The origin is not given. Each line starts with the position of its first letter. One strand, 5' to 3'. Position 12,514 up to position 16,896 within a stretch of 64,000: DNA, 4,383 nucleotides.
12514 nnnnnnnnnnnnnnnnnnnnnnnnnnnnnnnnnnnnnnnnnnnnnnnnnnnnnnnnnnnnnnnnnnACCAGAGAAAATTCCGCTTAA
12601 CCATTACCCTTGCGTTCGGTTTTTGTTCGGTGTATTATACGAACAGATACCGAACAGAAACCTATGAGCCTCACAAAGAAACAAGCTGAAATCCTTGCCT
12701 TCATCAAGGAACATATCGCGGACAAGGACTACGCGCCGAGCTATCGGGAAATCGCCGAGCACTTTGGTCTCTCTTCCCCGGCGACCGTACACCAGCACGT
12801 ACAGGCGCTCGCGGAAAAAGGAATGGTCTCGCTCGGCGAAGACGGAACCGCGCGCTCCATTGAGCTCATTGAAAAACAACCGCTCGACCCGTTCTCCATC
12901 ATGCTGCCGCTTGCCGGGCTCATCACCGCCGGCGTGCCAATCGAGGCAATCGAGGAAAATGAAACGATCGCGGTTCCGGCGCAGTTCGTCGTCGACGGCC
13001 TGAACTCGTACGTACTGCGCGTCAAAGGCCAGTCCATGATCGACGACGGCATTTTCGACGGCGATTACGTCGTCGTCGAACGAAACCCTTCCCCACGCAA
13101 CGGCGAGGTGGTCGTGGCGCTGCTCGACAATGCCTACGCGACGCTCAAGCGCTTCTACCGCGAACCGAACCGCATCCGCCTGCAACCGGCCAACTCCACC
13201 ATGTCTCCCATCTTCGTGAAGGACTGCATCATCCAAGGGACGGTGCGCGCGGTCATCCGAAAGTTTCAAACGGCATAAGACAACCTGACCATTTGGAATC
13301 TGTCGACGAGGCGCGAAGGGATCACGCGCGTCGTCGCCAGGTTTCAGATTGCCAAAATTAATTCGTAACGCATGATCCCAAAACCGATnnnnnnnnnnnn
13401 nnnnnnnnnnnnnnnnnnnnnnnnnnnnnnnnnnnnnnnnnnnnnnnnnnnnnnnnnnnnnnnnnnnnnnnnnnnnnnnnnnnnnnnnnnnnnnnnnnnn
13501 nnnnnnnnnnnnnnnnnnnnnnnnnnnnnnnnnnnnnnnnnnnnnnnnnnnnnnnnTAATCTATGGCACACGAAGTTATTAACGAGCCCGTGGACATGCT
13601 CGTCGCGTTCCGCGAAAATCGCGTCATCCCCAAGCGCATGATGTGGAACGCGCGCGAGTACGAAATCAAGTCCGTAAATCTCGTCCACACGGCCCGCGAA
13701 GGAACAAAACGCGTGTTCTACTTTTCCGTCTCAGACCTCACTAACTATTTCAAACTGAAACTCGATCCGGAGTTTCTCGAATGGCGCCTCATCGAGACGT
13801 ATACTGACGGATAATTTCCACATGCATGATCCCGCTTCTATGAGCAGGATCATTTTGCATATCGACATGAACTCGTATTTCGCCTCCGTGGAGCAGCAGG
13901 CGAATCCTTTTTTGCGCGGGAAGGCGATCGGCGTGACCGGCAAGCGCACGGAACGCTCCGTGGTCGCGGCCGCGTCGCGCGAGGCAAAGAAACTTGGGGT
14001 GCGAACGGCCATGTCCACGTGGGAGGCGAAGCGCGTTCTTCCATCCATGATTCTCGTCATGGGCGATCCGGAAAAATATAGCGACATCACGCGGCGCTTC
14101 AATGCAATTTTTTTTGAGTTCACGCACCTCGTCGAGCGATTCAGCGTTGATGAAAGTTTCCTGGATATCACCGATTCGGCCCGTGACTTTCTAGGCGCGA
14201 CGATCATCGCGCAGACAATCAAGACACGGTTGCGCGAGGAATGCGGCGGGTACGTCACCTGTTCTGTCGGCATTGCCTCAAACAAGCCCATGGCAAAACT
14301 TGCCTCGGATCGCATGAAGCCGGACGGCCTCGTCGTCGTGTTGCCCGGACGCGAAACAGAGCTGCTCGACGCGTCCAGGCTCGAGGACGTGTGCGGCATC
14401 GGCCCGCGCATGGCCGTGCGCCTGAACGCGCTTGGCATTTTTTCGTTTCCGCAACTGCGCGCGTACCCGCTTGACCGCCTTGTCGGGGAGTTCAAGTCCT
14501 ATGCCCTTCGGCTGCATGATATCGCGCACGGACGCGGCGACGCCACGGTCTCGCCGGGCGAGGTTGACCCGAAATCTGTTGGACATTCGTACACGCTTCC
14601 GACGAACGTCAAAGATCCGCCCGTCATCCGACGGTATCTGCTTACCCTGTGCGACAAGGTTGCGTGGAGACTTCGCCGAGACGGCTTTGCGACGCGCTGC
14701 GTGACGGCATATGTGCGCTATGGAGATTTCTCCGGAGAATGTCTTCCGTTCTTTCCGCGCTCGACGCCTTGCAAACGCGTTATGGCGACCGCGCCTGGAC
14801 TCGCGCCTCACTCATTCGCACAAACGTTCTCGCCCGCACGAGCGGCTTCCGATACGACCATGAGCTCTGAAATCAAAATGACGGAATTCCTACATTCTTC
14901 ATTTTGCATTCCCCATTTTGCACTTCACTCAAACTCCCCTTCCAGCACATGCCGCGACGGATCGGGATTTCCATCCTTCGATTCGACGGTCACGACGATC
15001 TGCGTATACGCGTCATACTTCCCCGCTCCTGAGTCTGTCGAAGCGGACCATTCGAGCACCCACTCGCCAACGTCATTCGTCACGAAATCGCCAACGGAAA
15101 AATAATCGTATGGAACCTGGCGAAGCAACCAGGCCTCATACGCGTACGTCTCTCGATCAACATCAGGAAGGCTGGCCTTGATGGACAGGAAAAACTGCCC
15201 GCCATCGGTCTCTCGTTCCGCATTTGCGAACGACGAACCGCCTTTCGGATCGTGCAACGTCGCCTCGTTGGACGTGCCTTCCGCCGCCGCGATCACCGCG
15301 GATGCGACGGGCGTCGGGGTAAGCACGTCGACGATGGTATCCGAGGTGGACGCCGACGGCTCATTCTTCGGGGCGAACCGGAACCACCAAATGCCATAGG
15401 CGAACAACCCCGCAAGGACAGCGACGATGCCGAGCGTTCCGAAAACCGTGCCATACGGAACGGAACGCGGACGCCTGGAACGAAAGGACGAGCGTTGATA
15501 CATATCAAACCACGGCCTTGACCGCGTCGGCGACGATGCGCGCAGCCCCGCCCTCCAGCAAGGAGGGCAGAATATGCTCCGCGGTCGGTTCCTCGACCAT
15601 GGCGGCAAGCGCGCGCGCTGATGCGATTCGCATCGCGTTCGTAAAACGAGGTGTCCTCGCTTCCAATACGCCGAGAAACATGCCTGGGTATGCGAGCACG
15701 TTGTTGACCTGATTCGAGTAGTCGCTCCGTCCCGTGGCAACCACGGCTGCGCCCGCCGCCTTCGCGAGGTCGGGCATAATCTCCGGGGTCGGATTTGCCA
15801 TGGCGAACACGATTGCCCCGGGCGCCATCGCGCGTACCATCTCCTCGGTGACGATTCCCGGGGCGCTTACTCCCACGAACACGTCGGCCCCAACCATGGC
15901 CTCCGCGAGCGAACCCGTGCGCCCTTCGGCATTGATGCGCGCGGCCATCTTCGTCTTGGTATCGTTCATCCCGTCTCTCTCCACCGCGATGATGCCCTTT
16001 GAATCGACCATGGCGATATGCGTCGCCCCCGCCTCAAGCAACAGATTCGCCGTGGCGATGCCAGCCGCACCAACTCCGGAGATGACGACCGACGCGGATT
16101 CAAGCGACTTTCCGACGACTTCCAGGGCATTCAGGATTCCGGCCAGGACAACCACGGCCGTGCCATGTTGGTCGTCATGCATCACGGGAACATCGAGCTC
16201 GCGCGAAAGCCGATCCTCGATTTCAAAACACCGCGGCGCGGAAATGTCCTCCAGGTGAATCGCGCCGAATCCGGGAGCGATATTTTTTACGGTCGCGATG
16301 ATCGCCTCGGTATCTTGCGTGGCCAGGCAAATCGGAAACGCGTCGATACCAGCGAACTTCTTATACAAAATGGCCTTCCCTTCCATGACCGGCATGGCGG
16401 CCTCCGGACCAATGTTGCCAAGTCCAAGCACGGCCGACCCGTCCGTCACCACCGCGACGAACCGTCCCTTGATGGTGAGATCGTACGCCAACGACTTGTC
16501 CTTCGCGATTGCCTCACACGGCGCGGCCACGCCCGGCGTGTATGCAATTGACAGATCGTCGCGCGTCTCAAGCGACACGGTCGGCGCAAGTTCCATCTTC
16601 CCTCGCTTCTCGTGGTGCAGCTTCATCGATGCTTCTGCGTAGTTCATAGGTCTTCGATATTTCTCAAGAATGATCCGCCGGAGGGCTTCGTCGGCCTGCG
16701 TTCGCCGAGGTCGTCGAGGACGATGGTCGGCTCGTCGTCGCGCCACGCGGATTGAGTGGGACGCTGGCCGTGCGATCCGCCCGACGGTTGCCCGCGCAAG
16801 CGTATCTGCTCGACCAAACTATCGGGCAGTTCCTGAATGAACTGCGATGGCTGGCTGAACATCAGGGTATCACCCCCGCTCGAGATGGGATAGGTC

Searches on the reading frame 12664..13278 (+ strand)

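Call 74: search_protein_families(library=ncbifam, proteins=[window:12664-13278:+], max_evalue=0.001)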
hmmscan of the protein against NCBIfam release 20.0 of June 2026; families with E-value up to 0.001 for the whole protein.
window:12664-13278:+ (204 aa): 2 families
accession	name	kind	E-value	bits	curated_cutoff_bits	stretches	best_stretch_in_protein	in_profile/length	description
TIGR00498.1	lexA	equivalog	4.6e-54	183.1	110.95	1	2-202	3-203/203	transcriptional repressor LexA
NF007621.2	PRK10276.1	subfamily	2.7e-18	66.1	110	1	100-198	14-114/115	translesion error-prone DNA polymerase V autoproteolytic subunit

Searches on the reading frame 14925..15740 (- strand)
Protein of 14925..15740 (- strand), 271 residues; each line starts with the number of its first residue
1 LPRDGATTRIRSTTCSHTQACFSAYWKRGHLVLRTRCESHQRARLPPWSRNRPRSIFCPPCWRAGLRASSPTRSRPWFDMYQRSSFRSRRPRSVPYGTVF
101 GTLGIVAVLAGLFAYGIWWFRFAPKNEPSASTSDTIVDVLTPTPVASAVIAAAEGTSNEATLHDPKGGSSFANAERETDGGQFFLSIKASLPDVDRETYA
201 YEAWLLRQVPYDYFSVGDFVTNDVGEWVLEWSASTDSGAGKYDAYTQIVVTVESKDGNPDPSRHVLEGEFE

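Call 27: search_protein_families(library=pfam, proteins=[window:14925-15740:-], max_evalue=0.01)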
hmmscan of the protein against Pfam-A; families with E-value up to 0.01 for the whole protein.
window:14925-15740:- (271 aa): 1 family
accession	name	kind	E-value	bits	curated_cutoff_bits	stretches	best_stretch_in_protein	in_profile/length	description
PF10099.14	RskA_C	-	0.006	17.3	29.4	0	116-262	14-130/135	Anti-sigma-K factor rskA, C-terminal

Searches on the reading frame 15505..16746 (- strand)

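Call 27: search_protein_families(library=pfam, proteins=[window:15505-16746:-], max_evalue=0.01)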
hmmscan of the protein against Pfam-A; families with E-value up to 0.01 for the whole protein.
window:15505-16746:- (413 aa): 5 families
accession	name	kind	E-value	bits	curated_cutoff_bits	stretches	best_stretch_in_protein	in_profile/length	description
PF00390.24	malic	-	7.8e-31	107.7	23.1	1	50-180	3-181/182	Malic enzyme, N-terminal domain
PF03949.21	Malic_M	-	7.6e-24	84.8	23.5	1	195-397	3-240/258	Malic enzyme, NAD binding domain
PF00208.27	ELFV_dehydrog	-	4.3e-08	33.6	23.4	1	194-273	8-84/241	Glutamate/Leucine/Phenylalanine/Valine dehydrogenase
PF01262.27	AlaDh_PNT_C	-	0.00016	21.7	23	1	215-317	26-129/214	Alanine dehydrogenase/PNT, C-terminal domain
PF00899.27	ThiF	-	0.0014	18.3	28.1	1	213-249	16-52/238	ThiF family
